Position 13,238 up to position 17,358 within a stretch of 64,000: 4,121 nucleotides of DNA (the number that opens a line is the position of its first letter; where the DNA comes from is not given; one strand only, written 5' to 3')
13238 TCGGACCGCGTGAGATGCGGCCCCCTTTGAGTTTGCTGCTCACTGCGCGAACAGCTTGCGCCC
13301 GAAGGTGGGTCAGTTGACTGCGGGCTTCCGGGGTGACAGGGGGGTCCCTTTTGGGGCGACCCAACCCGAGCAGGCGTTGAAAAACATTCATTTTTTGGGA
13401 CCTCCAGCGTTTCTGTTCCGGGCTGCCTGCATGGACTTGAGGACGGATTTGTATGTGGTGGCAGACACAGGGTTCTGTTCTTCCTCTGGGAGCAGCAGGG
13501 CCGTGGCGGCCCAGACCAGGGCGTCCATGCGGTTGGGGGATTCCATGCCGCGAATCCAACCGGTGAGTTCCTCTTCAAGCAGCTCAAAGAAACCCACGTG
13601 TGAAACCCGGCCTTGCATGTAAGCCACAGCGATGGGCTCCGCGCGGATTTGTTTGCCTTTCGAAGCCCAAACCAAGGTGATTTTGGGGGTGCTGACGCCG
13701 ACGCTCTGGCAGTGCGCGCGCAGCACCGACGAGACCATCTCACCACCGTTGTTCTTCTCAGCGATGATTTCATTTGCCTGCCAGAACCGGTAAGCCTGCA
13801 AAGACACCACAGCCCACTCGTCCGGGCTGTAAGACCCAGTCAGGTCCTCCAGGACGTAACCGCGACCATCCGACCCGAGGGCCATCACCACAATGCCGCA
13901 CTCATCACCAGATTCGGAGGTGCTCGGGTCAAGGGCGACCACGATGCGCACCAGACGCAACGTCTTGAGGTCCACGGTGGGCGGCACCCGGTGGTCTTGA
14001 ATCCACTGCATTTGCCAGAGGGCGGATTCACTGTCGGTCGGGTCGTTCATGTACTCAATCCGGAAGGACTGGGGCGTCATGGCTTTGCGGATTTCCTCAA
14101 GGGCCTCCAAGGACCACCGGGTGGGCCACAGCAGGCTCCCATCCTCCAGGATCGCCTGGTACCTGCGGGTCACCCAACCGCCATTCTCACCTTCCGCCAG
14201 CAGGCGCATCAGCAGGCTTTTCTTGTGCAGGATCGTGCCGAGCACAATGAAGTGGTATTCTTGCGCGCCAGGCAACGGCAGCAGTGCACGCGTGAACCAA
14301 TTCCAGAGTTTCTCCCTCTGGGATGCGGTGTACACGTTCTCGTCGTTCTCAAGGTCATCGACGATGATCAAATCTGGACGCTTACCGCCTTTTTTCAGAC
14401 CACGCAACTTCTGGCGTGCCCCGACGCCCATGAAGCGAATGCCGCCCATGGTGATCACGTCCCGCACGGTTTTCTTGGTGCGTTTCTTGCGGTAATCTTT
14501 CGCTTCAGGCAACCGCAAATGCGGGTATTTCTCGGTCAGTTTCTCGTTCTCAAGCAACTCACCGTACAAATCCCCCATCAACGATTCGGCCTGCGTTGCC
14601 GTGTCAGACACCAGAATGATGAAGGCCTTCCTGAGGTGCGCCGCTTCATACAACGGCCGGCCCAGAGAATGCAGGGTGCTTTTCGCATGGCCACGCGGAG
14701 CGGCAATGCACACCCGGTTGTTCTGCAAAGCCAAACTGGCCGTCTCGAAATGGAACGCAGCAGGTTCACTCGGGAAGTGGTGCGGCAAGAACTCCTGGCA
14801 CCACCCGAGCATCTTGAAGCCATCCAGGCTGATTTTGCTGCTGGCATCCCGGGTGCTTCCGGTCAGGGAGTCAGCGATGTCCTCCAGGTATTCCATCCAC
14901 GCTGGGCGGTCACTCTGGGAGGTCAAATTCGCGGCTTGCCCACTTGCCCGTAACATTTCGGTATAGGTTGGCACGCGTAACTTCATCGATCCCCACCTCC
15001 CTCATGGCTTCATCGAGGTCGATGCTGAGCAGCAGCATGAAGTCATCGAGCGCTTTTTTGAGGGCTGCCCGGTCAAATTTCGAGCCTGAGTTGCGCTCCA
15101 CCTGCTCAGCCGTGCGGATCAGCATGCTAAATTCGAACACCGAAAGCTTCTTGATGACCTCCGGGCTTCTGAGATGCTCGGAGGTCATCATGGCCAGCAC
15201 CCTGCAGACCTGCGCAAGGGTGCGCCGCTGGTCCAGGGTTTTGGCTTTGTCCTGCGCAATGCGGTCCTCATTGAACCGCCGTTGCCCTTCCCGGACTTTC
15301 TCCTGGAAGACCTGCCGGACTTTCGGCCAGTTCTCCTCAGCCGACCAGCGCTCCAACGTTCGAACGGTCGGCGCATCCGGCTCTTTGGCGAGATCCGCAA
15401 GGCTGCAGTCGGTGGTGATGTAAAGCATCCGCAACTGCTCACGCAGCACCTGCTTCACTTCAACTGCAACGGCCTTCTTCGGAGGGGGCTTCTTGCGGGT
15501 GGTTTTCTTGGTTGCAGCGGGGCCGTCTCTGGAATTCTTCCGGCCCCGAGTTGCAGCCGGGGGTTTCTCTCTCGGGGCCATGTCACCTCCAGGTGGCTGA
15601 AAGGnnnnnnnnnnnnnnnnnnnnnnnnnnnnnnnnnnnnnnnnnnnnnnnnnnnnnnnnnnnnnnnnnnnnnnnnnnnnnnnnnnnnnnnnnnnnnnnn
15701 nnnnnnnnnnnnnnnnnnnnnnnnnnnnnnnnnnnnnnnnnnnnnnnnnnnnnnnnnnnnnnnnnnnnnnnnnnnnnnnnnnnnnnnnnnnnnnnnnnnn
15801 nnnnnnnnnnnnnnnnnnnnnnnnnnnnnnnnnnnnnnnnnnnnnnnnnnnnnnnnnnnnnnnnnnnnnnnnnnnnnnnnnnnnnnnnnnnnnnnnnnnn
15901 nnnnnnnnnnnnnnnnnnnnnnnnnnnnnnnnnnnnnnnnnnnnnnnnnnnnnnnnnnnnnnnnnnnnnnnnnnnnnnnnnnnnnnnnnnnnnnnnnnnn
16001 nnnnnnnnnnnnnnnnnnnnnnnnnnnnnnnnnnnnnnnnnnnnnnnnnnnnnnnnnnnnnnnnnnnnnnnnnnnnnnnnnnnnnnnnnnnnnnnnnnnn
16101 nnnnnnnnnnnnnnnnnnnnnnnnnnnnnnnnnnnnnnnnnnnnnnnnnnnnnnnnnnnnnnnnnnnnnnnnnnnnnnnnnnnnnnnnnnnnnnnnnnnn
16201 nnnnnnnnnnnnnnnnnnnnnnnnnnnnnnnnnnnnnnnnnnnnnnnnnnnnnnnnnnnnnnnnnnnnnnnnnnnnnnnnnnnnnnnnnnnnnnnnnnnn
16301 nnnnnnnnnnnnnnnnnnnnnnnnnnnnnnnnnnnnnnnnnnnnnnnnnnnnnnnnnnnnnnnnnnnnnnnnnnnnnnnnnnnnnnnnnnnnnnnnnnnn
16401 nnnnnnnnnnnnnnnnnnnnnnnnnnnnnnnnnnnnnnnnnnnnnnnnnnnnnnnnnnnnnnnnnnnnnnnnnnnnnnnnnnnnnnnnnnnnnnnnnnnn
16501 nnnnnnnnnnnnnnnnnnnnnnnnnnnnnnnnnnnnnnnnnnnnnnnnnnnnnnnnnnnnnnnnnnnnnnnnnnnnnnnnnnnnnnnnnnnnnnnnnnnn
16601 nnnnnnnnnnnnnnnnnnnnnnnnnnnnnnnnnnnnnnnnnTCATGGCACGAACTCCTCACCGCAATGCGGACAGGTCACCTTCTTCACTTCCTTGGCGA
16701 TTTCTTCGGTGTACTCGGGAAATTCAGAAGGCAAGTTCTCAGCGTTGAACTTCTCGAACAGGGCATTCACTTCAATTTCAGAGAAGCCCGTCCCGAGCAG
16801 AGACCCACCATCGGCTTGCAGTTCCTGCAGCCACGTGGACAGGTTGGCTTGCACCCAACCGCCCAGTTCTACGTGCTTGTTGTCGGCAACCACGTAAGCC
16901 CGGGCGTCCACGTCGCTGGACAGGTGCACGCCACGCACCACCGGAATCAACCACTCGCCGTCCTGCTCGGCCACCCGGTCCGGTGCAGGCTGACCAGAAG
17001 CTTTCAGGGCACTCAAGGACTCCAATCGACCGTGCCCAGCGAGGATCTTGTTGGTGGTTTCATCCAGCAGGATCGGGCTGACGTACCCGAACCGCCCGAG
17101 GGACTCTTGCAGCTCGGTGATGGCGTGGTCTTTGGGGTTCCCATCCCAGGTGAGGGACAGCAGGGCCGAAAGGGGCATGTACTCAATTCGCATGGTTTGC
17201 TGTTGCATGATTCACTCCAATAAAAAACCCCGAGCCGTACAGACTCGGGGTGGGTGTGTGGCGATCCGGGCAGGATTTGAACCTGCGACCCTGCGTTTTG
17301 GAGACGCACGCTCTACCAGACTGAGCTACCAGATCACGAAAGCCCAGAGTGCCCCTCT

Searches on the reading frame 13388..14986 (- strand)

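Call 42: search_protein_families(library=phrogs, proteins=[window:13388-14986:-], max_evalue=0.001)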
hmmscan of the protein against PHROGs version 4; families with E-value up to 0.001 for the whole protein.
window:13388-14986:- (532 aa): 9 families
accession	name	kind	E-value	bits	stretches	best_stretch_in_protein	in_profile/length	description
phrog_38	-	head and packaging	5.1e-87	294.3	1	60-506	274-712/760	terminase large subunit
phrog_979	-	head and packaging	5.1e-23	82.6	1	319-521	411-624/642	terminase large subunit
phrog_14112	-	unknown function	6.6e-12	46.4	1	95-231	108-239/247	-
phrog_5573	-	head and packaging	5.2e-10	40.2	1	265-455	6-186/250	terminase large subunit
phrog_2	-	head and packaging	1.3e-08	35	1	265-501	403-596/807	terminase large subunit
phrog_30251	-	head and packaging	2.2e-08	33.8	1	205-449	164-405/799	terminase large subunit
phrog_4758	-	head and packaging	1.5e-07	32.1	1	88-285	56-242/243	terminase large subunit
phrog_28155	-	head and packaging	6.6e-06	27.1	1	77-234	47-186/260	terminase large subunit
phrog_17672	-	head and packaging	1.6e-05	25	1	88-229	64-197/395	terminase large subunit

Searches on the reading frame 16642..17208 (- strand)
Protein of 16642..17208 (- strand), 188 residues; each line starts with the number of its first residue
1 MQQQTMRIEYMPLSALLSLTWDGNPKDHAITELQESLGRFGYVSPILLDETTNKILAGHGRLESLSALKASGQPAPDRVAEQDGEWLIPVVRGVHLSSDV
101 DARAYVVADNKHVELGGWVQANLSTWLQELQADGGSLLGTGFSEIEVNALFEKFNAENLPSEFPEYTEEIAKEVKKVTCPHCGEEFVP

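Call 42: search_protein_families(library=phrogs, proteins=[window:16642-17208:-], max_evalue=0.001)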
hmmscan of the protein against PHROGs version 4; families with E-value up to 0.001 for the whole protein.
window:16642-17208:- (188 aa): 9 families
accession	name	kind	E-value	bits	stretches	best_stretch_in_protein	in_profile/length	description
phrog_620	-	DNA, RNA and nucleotide metabolism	3.1e-32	113.4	1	2-186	3-175/217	ParB-like partition protein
phrog_498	-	other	7e-27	95.2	1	1-164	28-173/633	DNA methyltransferase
phrog_723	-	DNA, RNA and nucleotide metabolism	1.1e-18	68.8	1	5-159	10-149/223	ParB-like partition protein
phrog_15396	-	DNA, RNA and nucleotide metabolism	6.4e-12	46.8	1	26-155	23-135/258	ParB-like partition nuclease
phrog_8071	-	DNA, RNA and nucleotide metabolism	1.5e-10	41.9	1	4-157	3-136/389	ParB-like partition protein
phrog_9353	-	unknown function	7.8e-08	33.5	1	26-173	30-161/245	-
phrog_940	-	DNA, RNA and nucleotide metabolism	1.1e-05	25.9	1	6-153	4-128/388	nuclease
phrog_930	-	DNA, RNA and nucleotide metabolism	1.3e-05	26.2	1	27-156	24-138/223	ParB-like partition protein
phrog_6392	-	DNA, RNA and nucleotide metabolism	0.00036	21.5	1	53-155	58-151/268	ParB-like partition protein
